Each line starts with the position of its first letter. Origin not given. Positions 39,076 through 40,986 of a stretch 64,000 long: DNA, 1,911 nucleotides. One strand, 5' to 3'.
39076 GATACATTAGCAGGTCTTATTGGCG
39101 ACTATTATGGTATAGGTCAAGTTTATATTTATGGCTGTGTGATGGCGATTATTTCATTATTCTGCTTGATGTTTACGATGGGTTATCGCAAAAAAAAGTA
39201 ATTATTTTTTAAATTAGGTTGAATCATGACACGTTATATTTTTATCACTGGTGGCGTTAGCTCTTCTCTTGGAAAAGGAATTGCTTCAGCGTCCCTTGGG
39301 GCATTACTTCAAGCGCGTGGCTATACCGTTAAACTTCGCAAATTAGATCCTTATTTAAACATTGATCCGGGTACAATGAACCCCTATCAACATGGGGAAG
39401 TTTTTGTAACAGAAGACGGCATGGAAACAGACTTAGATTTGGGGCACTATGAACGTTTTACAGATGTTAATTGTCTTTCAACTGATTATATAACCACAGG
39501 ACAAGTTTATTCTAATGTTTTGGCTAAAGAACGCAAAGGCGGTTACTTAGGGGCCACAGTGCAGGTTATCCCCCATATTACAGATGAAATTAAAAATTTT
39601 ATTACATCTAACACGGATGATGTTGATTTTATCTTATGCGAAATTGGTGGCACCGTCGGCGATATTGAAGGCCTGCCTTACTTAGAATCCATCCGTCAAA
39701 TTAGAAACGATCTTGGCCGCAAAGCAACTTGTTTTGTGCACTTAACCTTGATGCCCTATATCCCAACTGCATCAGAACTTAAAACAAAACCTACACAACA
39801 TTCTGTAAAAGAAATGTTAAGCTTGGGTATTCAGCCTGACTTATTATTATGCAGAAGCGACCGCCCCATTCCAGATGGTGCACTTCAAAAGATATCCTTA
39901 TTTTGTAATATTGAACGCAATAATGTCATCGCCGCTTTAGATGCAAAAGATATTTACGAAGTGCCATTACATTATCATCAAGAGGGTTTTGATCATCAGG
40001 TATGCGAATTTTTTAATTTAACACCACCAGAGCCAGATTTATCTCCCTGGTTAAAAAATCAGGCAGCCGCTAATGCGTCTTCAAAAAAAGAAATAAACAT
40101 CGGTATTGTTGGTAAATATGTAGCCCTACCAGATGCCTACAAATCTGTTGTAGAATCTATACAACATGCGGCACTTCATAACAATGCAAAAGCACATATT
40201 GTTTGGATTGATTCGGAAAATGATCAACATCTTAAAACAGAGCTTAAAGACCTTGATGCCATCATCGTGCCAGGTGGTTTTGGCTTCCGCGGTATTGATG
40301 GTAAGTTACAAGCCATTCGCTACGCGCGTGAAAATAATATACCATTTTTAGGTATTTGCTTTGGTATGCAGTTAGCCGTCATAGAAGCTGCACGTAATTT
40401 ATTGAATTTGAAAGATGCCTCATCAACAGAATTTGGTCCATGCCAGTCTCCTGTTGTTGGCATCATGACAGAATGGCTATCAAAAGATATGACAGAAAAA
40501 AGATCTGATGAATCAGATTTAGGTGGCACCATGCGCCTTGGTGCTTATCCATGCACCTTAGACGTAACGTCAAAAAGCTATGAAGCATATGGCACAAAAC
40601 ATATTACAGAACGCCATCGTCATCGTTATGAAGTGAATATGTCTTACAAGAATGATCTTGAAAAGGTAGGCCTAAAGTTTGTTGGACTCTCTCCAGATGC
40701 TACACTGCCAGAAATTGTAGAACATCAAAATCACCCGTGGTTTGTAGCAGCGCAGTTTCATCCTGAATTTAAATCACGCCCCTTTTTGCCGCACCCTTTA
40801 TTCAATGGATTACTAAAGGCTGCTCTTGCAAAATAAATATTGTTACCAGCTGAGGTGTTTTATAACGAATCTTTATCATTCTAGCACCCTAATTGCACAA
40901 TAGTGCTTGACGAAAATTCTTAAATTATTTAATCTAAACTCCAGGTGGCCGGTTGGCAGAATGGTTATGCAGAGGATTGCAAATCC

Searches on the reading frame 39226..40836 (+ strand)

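Call 47: search_protein_families(library=pfam, proteins=[window:39226-40836:+], max_evalue=0.00001)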
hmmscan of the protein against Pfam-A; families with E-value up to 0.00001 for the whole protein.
window:39226-40836:+ (536 aa): 3 families
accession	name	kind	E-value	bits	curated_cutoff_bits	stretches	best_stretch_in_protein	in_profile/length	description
PF06418.20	CTP_synth_N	-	2.7e-119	397.9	26.1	1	3-265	1-265/265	CTP synthase N-terminus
PF00117.34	GATase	-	2.5e-43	148.4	22.8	1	301-531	2-189/190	Glutamine amidotransferase class-I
PF07722.19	Peptidase_C26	-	1.9e-06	28.3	20.5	0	361-386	95-120/219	Peptidase C26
